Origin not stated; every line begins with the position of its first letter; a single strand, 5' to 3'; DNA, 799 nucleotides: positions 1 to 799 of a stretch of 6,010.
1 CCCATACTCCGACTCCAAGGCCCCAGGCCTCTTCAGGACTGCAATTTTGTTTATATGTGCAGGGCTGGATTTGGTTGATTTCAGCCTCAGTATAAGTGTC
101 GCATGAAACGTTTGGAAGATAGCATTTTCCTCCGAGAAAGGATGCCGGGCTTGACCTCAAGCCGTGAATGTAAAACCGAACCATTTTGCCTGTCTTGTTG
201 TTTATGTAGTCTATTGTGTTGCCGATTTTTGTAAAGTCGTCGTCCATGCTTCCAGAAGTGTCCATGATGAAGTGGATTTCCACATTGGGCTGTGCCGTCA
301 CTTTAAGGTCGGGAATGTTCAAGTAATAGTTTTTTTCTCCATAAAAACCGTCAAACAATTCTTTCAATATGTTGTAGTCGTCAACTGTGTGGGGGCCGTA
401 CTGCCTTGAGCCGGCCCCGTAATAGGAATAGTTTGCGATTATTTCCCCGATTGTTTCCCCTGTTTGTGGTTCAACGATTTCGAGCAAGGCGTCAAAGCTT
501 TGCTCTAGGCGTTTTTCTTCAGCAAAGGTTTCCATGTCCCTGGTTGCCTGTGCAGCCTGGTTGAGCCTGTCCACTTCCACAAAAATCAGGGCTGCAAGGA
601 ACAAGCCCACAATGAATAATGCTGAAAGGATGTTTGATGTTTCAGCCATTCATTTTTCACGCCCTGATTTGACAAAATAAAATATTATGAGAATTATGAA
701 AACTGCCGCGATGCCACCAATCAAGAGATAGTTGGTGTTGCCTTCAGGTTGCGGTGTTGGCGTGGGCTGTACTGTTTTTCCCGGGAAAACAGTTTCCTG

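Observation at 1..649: Missed ORF: membrane-anchored vWA/MIDAS protein at the distal end of the operon, a candidate tip adhesin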

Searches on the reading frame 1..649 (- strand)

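Call 5: search_protein_families(library=pfam, proteins=[window:1-649:-], max_evalue=1)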
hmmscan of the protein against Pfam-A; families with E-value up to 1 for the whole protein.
window:1-649:- (216 aa): 3 families
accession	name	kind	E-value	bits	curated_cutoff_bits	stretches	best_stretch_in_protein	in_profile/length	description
PF00362.24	Integrin_beta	-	0.071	13.3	24.8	1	123-164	6-47/248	Integrin beta chain VWA domain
PF11639.14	HapK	-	0.091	13.7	25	1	21-68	53-99/104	REDY-like protein HapK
PF18677.6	ArnB_C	-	0.1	13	26.3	1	26-65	32-61/72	Archaellum regulatory network B, C-terminal domain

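Call 6: search_protein_families(library=ncbifam, proteins=[window:1-649:-], max_evalue=1)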
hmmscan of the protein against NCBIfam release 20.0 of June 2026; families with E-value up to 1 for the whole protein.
window:1-649:- (216 aa): 0 families

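Call 8: find_homologous_proteins(query=window:1-649:-, max_evalue=0.001)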
Query window:1-649:- (216 aa): 1 proteins with E <= 0.001 among 194 candidates.
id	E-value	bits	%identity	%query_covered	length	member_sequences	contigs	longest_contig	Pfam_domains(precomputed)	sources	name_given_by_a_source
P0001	3.2e-143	493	100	100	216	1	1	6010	-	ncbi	ncbi:MAG: hypothetical protein QXK06_05875, partial [Candidatus Diapherotrites archaeon]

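Call 10: find_related_loci(query=window:1-649:-, collection=genome_contigs, flank=10000)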
Query window:1-649:- (216 aa) in genome_contigs; peptide patterns used: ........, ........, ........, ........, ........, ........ (x = any residue, [..] = any of these).
103 stretches matched a pattern, but none encodes a relative of the query by tblastn (E <= 1e-3).

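Call 11: search_protein_families(library=phrogs, proteins=[window:1-649:-], max_evalue=1)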
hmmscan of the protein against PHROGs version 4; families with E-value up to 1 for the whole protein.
window:1-649:- (216 aa): 1 family
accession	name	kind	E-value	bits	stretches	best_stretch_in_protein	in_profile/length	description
phrog_20301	-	unknown function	0.37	12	0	116-147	15-46/125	-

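Call 12: search_solved_structures(query=window:1-649:-, max_evalue=10, show_alignments=3)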
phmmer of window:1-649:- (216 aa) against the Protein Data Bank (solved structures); distinct sequences matched with E-value up to 10: 3.
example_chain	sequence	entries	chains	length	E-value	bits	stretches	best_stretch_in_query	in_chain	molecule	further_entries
1v1h_A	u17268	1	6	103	0.29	14.4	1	110-184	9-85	FIBRITIN, FIBER PROTEIN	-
6soy_B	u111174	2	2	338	0.5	13.6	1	69-131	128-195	ESAG7, subunit of heterodimeric transferrin receptor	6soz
2jdj_A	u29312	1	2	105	1.2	12.3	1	22-69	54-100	REDY-LIKE PROTEIN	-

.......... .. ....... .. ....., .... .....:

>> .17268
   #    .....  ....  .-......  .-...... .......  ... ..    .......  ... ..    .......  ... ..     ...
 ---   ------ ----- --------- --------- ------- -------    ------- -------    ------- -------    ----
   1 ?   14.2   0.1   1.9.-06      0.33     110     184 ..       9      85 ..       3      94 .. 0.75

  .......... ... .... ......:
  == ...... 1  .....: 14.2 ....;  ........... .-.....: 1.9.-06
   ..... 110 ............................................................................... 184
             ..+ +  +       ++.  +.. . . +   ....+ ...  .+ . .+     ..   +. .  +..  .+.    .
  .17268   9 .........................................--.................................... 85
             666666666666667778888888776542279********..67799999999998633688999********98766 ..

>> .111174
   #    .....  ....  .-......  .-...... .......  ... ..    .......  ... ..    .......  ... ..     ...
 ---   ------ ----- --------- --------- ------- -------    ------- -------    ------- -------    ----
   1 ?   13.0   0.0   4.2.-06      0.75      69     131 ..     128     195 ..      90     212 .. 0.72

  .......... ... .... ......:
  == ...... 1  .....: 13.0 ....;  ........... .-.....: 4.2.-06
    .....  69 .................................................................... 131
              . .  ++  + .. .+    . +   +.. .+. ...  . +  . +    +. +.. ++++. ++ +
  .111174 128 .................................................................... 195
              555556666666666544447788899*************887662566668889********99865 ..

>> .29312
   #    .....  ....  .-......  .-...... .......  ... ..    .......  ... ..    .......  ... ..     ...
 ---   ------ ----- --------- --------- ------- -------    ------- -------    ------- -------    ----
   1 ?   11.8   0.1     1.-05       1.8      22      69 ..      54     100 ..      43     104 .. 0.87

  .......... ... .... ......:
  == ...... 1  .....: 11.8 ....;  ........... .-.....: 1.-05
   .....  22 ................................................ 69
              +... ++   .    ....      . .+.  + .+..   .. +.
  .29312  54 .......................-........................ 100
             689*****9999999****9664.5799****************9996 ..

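Call 16: search_protein_representatives(protein=window:1-649:-)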
Query: 216 residues. Proteins with E-value up to 0.001 (for the whole library): 38; up to 1e-10: 4; up to 1e-30: 3. The best 38 are listed.
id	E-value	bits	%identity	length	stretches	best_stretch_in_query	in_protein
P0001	1.0e-143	493.0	100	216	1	1-216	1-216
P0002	3.9e-47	177.4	44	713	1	7-216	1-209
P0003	2.0e-34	135.9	58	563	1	1-116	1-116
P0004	1.5e-19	87.2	41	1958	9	160-191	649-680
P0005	5.3e-10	56.0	31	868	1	1-152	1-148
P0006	1.3e-09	54.8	27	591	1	2-147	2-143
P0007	1.4e-09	54.7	31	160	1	4-114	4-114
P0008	3.0e-09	53.6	29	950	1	2-152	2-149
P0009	5.7e-09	52.7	28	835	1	2-151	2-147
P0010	1.0e-08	51.8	55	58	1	3-57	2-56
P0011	1.1e-08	51.8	31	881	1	1-158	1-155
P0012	4.7e-08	49.7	31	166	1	4-115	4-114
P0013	7.1e-08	49.1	30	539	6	9-79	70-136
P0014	1.5e-07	48.1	26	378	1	5-152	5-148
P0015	1.7e-07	47.9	30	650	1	4-152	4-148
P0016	4.2e-07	46.6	30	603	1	3-150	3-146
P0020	8.6e-06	42.3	27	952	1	5-146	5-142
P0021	1.0e-05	42.1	32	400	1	38-151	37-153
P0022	1.5e-05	41.5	29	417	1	16-143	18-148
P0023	1.7e-05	41.3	30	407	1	17-150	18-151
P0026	6.2e-05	39.5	22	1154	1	4-157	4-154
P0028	1.0e-04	38.8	26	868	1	4-157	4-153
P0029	1.2e-04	38.6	25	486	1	1-154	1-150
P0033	2.8e-04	37.4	25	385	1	11-209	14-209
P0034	3.4e-04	37.1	27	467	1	1-186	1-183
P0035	3.8e-04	36.9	27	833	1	6-152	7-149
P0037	7.3e-04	36.0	24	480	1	6-168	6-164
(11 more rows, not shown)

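Call 18: search_protein_families(library=pfam, proteins=[P0002, P0003, P0005, P0006, P0008, P0009, P0011, P0015, P0016, P0004], max_evalue=0.01)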
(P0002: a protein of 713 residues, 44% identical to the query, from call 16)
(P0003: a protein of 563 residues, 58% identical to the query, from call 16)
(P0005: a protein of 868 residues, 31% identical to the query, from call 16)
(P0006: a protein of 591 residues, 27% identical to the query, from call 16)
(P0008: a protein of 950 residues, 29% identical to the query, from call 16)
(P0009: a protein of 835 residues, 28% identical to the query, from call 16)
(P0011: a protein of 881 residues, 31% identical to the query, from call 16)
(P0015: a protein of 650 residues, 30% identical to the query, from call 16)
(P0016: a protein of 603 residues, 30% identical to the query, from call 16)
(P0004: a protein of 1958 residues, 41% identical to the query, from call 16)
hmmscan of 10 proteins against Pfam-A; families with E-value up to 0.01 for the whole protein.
P0002 (713 aa): 5 families
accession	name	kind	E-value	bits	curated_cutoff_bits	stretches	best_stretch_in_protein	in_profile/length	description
PF18911.6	PKD_4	-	9.1e-12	45.3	27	1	394-472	6-84/85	PKD domain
PF00801.26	PKD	-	1.2e-09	38.5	23.5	1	406-465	15-73/80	PKD domain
PF22352.2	K319L-like_PKD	-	2.2e-06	28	27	1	410-473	16-84/84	K319L-like, PKD domain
PF16820.11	PKD_3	-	4.4e-05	23.7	26.3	1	426-457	35-66/68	PKD-like domain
PF17963.7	Big_9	-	0.002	19.4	23.6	1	398-471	10-88/89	Bacterial Ig domain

P0003 (563 aa): 3 families
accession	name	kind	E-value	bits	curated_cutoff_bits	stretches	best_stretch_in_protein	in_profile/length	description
PF18911.6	PKD_4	-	1.5e-10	41.4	27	1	174-253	3-80/85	PKD domain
PF00801.26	PKD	-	7.5e-05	23.1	23.5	1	185-249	9-72/80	PKD domain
PF22352.2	K319L-like_PKD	-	0.0041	17.5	27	0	196-253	17-79/84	K319L-like, PKD domain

P0005 (868 aa): 3 families
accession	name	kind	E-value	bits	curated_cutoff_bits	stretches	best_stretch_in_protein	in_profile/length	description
PF21027.3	Sde0182_C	-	0.00048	21.1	27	1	523-592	2-70/83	Cellulose-binding protein Sde0182, C-terminal domain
PF17963.7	Big_9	-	0.0016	19.7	23.6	1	499-585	1-88/89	Bacterial Ig domain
PF25106.1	VWA_4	-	0.0049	16.9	27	0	121-165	2-44/169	von Willebrand factor A domain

P0006 (591 aa): 2 families
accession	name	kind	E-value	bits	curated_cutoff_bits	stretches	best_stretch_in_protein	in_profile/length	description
PF18911.6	PKD_4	-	1.6e-06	28.5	27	1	524-582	28-83/85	PKD domain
PF00801.26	PKD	-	0.00092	19.6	23.5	1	516-575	17-74/80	PKD domain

P0008 (950 aa): 0 families

P0009 (835 aa): 2 families
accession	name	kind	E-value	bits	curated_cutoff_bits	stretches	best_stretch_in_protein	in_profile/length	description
PF18911.6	PKD_4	-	3.9e-05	24.1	27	1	456-527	3-70/85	PKD domain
PF22352.2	K319L-like_PKD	-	0.001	19.5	27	1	476-539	17-82/84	K319L-like, PKD domain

P0011 (881 aa): 0 families

P0015 (650 aa): 2 families
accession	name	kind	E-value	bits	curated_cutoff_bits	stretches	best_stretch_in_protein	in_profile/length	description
PF13385.13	Laminin_G_3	-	3.4e-20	73.2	27.6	1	251-399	1-150/151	Concanavalin A-like lectin/glucanases superfamily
PF02210.31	Laminin_G_2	-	0.002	19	22.9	1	324-389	49-123/126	Laminin G domain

P0016 (603 aa): 5 families
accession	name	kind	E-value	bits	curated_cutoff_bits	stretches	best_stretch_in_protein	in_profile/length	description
PF18911.6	PKD_4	-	2e-10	41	27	1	512-594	3-83/85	PKD domain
PF00801.26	PKD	-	3e-09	37.2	23.5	1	533-590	17-75/80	PKD domain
PF18981.6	InlK_D3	-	0.0023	18.4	25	0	567-595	45-72/75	Internalin K domain (D3/D4)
PF17963.7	Big_9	-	0.0071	17.6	23.6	0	512-594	3-88/89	Bacterial Ig domain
PF22352.2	K319L-like_PKD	-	0.0085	16.5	27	0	570-595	58-83/84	K319L-like, PKD domain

P0004 (1958 aa): 4 families
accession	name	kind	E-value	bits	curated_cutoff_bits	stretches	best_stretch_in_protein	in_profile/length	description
PF02884.22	Lyase_8_C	-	3.9e-14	53.3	22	0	612-652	1-41/69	Polysaccharide lyase family 8, C-terminal beta-sandwich domain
PF13205.12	Big_5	-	2.4e-09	38.3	23.6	1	1597-1692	1-105/105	Bacterial Ig-like domain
PF01471.23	PG_binding_1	-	8.7e-06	26.3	23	1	1884-1936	1-53/57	Putative peptidoglycan binding domain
PF03100.22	CcmE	-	0.0047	17.7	24.6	0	675-719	5-49/99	CcmE domain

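Call 25: find_homologous_proteins(query=A1, max_evalue=0.00001)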
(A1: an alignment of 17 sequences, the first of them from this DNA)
Query A1 (17 sequences) (216 aa, profile of the alignment): 3 proteins with E <= 0.00001 among 8000 candidates.
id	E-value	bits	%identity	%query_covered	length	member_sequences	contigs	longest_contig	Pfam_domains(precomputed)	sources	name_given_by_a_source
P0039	9.2e-64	234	49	100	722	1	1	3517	PF00801.27,PF18911.7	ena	-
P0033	1.7e-62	230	27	68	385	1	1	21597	-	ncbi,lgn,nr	ncbi:hypothetical protein HY640_04665 [Candidatus Woesearchaeota archaeon]|nr:hypothetical protein [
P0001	1.0e-57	214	100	100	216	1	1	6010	-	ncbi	ncbi:MAG: hypothetical protein QXK06_05875, partial [Candidatus Diapherotrites archaeon]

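Call 26: search_solved_structures(query=A1, max_evalue=10, show_alignments=3)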
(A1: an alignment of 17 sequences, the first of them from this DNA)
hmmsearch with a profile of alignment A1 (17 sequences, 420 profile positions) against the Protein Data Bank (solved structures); distinct sequences matched with E-value up to 10: 35.
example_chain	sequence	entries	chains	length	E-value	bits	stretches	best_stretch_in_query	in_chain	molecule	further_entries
9hll_A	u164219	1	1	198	0.014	17.6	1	113-154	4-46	Integrin alpha-M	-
6rhv_C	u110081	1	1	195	0.028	16.6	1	116-154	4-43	Integrin alpha-M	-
8tcf_B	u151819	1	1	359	0.047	15.8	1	106-183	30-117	Integrin beta-8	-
9ind_B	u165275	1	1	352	0.049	15.8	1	106-182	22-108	Integrin beta-8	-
8vsd_B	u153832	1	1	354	0.049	15.8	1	106-182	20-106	Integrin beta-8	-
2ica_A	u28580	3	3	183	0.052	15.7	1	117-158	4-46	Integrin alpha-L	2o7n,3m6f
6om2_B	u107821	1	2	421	0.057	15.6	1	106-182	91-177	Integrin beta-8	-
6om1_B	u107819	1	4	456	0.06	15.5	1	106-182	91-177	Integrin beta-8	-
7y1t_B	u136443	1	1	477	0.065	15.4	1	106-182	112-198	Integrin beta-8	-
1dgq_A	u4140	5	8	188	0.067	15.3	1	118-158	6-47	LEUKOCYTE FUNCTION ASSOCIATED ANTIGEN-1 | Integrin alpha-L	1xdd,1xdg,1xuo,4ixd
1t0p_A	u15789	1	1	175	0.074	15.2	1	118-158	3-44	Integrin alpha-L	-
3e2m_A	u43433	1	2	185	0.08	15.1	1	118-158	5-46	Integrin alpha-L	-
1mq9_A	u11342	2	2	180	0.084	15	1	118-158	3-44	Integrin alpha-L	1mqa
3bn3_A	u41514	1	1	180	0.09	14.9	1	118-158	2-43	Integrin alpha-L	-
1rd4_A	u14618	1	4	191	0.09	14.9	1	118-158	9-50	Integrin alpha-L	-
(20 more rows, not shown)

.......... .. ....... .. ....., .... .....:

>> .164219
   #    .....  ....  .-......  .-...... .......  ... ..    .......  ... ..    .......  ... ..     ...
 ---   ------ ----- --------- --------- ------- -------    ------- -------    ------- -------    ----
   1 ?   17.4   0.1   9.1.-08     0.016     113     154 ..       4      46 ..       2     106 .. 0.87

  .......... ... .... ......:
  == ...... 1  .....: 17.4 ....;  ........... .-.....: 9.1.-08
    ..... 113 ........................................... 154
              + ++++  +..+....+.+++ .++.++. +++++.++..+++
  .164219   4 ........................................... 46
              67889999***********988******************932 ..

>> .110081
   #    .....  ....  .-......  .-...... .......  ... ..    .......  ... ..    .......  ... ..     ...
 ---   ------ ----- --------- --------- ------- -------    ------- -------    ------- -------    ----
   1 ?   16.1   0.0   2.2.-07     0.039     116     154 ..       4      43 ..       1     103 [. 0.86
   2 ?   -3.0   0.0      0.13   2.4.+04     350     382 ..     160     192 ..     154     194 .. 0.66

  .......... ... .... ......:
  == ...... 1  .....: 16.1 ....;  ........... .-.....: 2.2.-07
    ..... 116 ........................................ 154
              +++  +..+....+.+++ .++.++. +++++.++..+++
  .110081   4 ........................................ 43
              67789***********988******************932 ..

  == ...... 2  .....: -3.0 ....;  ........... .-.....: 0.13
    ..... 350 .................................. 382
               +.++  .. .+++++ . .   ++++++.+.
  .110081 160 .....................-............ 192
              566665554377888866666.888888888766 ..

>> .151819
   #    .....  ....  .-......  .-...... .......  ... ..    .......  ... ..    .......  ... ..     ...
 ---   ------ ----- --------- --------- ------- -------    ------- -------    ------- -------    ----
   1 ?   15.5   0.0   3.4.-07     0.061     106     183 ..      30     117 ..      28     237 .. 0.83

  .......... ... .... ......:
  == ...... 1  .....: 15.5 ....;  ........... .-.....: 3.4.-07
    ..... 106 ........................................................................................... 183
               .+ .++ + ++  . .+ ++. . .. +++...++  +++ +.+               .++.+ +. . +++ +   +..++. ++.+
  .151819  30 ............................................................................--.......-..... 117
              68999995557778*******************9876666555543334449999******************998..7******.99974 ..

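Call 28: find_encoding_contigs(protein=P0039, flank=10000)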
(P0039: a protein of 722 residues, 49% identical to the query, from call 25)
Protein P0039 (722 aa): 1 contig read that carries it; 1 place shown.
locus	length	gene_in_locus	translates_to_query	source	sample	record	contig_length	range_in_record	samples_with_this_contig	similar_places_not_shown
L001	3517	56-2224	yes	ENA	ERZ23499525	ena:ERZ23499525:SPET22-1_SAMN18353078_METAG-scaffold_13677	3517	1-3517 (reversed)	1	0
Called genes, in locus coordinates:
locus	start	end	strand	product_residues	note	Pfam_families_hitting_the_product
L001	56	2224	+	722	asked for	PF00801:PKD, PF18911:PKD_4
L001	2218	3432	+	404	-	-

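Call 29: find_encoding_contigs(protein=P0033, flank=10000)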
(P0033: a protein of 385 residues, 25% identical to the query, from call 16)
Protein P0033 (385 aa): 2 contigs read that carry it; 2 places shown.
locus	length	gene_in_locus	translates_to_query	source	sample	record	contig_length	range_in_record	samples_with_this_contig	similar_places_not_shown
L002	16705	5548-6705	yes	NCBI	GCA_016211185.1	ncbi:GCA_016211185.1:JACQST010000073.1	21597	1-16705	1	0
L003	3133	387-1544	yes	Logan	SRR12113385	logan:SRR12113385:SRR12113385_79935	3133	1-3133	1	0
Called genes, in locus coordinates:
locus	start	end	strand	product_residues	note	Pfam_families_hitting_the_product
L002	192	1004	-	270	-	PF00561:Abhydrolase_1, PF12146:Hydrolase_4, PF12697:Abhydrolase_6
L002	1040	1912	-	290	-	PF00892:EamA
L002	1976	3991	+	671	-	-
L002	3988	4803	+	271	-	-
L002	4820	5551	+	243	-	-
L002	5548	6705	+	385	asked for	-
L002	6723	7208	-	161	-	-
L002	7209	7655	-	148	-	-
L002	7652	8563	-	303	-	-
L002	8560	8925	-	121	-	-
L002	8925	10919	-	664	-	-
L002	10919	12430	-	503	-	-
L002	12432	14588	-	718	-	-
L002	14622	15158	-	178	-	-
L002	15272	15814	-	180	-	-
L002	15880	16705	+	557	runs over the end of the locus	PF00999:Na_H_Exchanger, PF02254:TrkA_N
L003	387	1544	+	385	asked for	-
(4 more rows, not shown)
